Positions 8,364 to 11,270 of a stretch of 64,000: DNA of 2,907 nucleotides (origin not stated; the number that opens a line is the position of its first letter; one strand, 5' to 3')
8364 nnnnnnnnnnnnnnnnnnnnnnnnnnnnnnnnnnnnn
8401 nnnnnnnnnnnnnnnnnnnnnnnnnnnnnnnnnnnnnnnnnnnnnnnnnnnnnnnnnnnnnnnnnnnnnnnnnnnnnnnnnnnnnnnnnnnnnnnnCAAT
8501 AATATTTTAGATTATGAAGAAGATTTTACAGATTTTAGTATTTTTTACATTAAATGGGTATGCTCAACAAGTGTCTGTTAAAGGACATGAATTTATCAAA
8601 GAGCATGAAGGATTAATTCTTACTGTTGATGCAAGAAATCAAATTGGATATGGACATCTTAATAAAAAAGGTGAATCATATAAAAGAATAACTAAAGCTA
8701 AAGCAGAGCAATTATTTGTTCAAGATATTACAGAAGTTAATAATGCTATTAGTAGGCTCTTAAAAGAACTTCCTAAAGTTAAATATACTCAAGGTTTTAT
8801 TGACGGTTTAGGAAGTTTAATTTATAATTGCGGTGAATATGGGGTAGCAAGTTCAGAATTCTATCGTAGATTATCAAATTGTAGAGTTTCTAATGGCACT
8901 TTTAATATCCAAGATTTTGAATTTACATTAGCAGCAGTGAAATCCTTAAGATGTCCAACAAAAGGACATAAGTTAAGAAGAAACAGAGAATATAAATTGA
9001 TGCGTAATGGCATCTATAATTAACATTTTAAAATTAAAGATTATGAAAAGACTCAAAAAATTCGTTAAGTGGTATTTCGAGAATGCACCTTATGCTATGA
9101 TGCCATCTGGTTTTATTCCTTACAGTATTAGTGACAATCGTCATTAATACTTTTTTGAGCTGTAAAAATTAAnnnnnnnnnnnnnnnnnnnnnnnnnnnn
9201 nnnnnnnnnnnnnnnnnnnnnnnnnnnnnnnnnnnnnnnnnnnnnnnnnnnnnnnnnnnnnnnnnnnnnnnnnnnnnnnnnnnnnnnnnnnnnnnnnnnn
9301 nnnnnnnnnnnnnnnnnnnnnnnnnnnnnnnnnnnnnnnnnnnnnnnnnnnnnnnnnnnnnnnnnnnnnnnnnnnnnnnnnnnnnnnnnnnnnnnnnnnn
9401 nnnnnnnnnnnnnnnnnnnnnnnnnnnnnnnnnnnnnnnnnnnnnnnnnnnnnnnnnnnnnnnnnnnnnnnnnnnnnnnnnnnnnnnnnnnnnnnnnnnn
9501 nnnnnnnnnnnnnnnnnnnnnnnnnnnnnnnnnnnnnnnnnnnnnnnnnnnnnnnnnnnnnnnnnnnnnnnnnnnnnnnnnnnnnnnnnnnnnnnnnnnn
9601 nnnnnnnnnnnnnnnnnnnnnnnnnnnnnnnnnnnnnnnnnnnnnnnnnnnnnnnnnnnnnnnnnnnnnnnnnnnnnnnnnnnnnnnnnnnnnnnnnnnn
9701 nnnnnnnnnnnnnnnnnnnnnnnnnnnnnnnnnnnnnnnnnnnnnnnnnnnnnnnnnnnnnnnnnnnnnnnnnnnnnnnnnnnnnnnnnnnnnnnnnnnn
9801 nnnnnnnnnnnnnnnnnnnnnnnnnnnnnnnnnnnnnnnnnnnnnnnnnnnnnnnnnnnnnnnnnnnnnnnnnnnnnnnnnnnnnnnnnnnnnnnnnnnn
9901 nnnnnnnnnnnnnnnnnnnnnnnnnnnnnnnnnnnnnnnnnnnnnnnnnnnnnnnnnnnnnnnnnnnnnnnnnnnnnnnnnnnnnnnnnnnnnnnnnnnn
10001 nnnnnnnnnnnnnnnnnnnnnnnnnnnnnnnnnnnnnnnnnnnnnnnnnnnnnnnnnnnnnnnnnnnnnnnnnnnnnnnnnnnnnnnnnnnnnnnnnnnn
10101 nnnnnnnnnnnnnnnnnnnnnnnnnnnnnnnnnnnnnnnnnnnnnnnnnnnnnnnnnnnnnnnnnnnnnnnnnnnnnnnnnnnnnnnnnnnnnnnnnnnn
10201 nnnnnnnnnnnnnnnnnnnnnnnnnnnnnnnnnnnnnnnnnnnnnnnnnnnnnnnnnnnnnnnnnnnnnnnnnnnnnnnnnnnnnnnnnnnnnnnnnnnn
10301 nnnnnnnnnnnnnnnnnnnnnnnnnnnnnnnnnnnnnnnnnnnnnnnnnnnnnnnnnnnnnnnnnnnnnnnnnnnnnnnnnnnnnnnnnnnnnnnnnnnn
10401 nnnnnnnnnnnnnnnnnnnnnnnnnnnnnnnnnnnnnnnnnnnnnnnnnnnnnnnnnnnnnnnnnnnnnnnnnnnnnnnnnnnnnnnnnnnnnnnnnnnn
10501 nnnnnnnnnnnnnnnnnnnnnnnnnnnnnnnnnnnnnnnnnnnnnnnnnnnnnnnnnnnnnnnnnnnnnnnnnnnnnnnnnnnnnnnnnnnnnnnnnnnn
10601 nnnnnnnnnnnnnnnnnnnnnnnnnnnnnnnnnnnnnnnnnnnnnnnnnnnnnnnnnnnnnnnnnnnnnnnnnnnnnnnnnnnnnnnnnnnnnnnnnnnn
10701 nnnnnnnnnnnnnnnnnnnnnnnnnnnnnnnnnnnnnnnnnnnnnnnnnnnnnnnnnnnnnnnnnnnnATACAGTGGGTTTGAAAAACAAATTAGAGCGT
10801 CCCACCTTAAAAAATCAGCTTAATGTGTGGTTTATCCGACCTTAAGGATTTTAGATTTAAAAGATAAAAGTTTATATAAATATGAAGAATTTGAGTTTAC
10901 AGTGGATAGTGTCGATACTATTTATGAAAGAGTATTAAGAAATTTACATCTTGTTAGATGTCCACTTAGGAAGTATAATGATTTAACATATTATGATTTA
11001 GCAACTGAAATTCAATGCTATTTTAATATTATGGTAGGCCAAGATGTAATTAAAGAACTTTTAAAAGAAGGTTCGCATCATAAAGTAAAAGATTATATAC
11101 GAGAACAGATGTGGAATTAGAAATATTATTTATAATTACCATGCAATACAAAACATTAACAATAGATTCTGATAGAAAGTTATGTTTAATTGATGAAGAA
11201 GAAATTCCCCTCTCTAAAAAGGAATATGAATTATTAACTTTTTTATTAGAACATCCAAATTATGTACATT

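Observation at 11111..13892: Phage-encoded NfeD-flotillin membrane module with its own OmpR-type winged-helix regulator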

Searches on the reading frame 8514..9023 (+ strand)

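Call 3: search_protein_families(library=pfam, proteins=[window:8514-9023:+], max_evalue=0.1)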
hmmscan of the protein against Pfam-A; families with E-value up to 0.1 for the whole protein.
window:8514-9023:+ (169 aa): 1 family
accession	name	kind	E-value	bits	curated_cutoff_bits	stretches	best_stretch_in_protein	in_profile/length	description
PF00959.24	Phage_lysozyme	-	2.1e-13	51.1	22.3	1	42-135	18-107/125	Phage lysozyme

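Call 4: search_protein_families(library=phrogs, proteins=[window:8514-9023:+], max_evalue=0.01)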
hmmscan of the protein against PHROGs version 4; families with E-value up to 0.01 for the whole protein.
window:8514-9023:+ (169 aa): 3 families
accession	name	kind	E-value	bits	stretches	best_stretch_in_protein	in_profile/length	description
phrog_7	-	lysis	2.2e-17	63.5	1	19-169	553-701/873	endolysin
phrog_7910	-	lysis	0.0006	21.3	1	64-160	2-88/96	endolysin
phrog_10457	-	lysis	0.0017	19.5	1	59-162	3-92/95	endolysin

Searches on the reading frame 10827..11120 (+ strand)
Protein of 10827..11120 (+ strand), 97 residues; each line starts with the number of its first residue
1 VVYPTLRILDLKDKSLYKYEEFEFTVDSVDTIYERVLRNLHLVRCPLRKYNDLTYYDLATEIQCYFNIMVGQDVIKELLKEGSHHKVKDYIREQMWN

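Call 3: search_protein_families(library=pfam, proteins=[window:10827-11120:+], max_evalue=0.1)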
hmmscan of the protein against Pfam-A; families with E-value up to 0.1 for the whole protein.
window:10827-11120:+ (97 aa): 0 families

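Call 4: search_protein_families(library=phrogs, proteins=[window:10827-11120:+], max_evalue=0.01)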
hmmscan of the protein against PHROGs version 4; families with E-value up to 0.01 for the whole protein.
window:10827-11120:+ (97 aa): 1 family
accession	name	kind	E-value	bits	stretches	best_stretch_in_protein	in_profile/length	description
phrog_13375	-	unknown function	0.0047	16.9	1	23-83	103-163/372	-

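Call 49: search_protein_families(library=padloc, proteins=[window:10827-11120:+], max_evalue=0.01)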
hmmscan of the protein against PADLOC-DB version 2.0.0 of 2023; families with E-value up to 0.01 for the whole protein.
window:10827-11120:+ (97 aa): 0 families
